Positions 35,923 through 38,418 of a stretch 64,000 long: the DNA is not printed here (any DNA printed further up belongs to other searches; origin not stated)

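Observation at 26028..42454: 16-kb outer-membrane locus joining a TonB receptor module to two different cysteine-peptidase folds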

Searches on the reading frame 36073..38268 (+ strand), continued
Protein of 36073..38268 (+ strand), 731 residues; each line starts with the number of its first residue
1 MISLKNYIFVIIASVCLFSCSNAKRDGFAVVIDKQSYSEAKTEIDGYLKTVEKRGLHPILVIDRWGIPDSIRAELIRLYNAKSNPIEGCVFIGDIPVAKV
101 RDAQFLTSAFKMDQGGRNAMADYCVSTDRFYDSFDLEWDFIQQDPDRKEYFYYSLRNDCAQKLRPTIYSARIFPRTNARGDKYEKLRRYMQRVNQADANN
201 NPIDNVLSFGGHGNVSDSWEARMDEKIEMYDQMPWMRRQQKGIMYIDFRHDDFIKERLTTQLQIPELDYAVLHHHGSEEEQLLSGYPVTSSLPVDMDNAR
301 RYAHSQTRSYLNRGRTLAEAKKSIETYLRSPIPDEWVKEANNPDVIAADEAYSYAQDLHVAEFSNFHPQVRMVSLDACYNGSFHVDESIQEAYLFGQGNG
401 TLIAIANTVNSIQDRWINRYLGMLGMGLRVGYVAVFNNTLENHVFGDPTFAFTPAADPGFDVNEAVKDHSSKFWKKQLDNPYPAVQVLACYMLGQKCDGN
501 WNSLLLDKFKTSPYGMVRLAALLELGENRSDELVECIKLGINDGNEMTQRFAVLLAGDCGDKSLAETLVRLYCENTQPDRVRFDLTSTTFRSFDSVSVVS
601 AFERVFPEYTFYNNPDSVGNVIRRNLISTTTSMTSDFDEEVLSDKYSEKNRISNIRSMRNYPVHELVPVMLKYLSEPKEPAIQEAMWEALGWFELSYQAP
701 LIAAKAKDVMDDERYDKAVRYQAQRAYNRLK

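Call 73: find_related_loci(query=A2, collection=metagenome_contigs, flank=10000)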
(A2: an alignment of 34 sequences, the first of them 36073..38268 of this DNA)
Query A2 (731 aa) in metagenome_contigs; peptide patterns used: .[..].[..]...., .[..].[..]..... (x = any residue, [..] = any of these).
600 stretches matched a pattern (row limit reached: there are more); 542 encode a relative of the query (tblastn E <= 1e-3); the best 80 are kept; 79 distinct loci.
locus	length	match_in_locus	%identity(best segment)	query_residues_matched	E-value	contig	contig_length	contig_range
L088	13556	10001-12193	94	1-731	0e+0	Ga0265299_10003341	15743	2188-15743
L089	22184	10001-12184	92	4-731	0e+0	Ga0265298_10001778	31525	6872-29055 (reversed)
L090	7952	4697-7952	85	4-731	0e+0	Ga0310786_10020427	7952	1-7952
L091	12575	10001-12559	79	1-731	0e+0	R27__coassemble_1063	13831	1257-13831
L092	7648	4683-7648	92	4-731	0e+0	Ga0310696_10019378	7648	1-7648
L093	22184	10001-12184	77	4-731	0e+0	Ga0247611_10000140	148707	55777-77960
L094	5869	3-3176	48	12-731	0e+0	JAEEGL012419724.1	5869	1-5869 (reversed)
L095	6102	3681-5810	42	12-731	6e-180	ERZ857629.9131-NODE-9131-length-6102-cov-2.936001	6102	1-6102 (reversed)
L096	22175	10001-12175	39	1-730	1e-176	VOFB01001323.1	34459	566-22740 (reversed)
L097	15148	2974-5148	39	1-730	8e-177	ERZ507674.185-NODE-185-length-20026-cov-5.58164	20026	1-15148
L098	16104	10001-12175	39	1-730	8e-177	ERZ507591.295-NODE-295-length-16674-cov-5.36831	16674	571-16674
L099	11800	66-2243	40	1-731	1e-176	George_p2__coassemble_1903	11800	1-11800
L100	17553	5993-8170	40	1-731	2e-175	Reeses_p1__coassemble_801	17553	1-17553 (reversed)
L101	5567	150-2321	41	12-731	1e-177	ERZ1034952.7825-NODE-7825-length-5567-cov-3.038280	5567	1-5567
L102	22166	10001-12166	42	4-731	2e-172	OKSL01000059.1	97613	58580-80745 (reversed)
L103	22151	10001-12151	40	8-731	5e-171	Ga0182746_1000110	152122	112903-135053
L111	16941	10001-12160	39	1-731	4e-163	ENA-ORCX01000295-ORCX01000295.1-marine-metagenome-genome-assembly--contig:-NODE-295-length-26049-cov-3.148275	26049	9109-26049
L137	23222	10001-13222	38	9-731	2e-144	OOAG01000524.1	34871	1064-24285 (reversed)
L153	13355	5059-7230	37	5-730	2e-136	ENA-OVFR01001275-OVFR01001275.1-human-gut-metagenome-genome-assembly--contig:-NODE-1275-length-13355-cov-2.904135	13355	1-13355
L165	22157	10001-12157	35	10-730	2e-128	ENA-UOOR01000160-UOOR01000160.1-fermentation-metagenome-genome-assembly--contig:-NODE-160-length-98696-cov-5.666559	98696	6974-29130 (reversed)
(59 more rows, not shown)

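Call 85: search_protein_families(library=pfam, proteins=[L165:3118-3624:+, L137:15674-16636:-, L153:11002-11715:+, L103:13278-15473:-, L103:12255-13259:+], max_evalue=0.001)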
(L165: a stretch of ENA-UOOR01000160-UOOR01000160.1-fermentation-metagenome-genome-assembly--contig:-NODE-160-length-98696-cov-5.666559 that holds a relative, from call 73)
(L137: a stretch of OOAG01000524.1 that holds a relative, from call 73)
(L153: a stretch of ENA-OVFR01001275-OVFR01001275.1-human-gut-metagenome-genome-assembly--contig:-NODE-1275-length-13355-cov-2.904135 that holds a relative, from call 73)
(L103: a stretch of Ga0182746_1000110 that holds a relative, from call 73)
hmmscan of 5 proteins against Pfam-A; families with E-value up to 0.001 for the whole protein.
L165:3118-3624:+ (168 aa): 3 families
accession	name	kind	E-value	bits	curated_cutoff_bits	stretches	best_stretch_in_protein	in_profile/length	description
PF00258.30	Flavodoxin_1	-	3.7e-23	82.7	25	1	6-159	1-143/143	Flavodoxin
PF12724.12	Flavodoxin_5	-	4.8e-06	27.4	27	1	6-97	2-92/145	Flavodoxin domain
PF12641.12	Flavodoxin_3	-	0.00023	21.4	27.5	1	5-88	1-76/160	Flavodoxin domain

L137:15674-16636:- (320 aa): 3 families
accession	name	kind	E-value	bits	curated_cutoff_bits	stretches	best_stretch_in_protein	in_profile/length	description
PF00196.25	GerE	-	1.9e-19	69.5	23.5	1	250-306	1-57/57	Bacterial regulatory proteins, luxR family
PF01814.28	Hemerythrin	-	3.9e-08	34.3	25.3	1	84-224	3-126/127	Hemerythrin HHE cation binding domain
PF08281.18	Sigma70_r4_2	-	1.5e-05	25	25.7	1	251-287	10-47/54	Sigma-70, region 4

L153:11002-11715:+ (237 aa): 2 families
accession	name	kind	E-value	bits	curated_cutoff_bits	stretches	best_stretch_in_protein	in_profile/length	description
PF03952.21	Enolase_N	-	4.3e-63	211.8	35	1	3-133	1-131/131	Enolase, N-terminal domain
PF00113.28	Enolase_C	-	3.6e-39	135.3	21.5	1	139-232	2-97/296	Enolase, C-terminal TIM barrel domain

L103:13278-15473:- (731 aa): 4 families
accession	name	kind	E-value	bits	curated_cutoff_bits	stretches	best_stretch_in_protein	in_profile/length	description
PF03929.21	PepSY_TM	-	4.9e-34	118.9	28.8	1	10-325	4-295/295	PepSY-associated TM region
PF00258.30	Flavodoxin_1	-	2.1e-14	54.3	25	1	343-446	1-114/143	Flavodoxin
PF00175.26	NAD_binding_1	-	1.3e-09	39.1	22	1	601-701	1-107/109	Oxidoreductase NAD-binding domain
PF08030.17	NAD_binding_6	-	0.00032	21.2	22.2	0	599-658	4-73/156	Ferric reductase NAD binding domain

L103:12255-13259:+ (334 aa): 1 family
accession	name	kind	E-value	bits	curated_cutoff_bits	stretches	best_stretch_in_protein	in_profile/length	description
PF02424.20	ApbE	-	6.1e-82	275.6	25.6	1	31-309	1-265/266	ApbE family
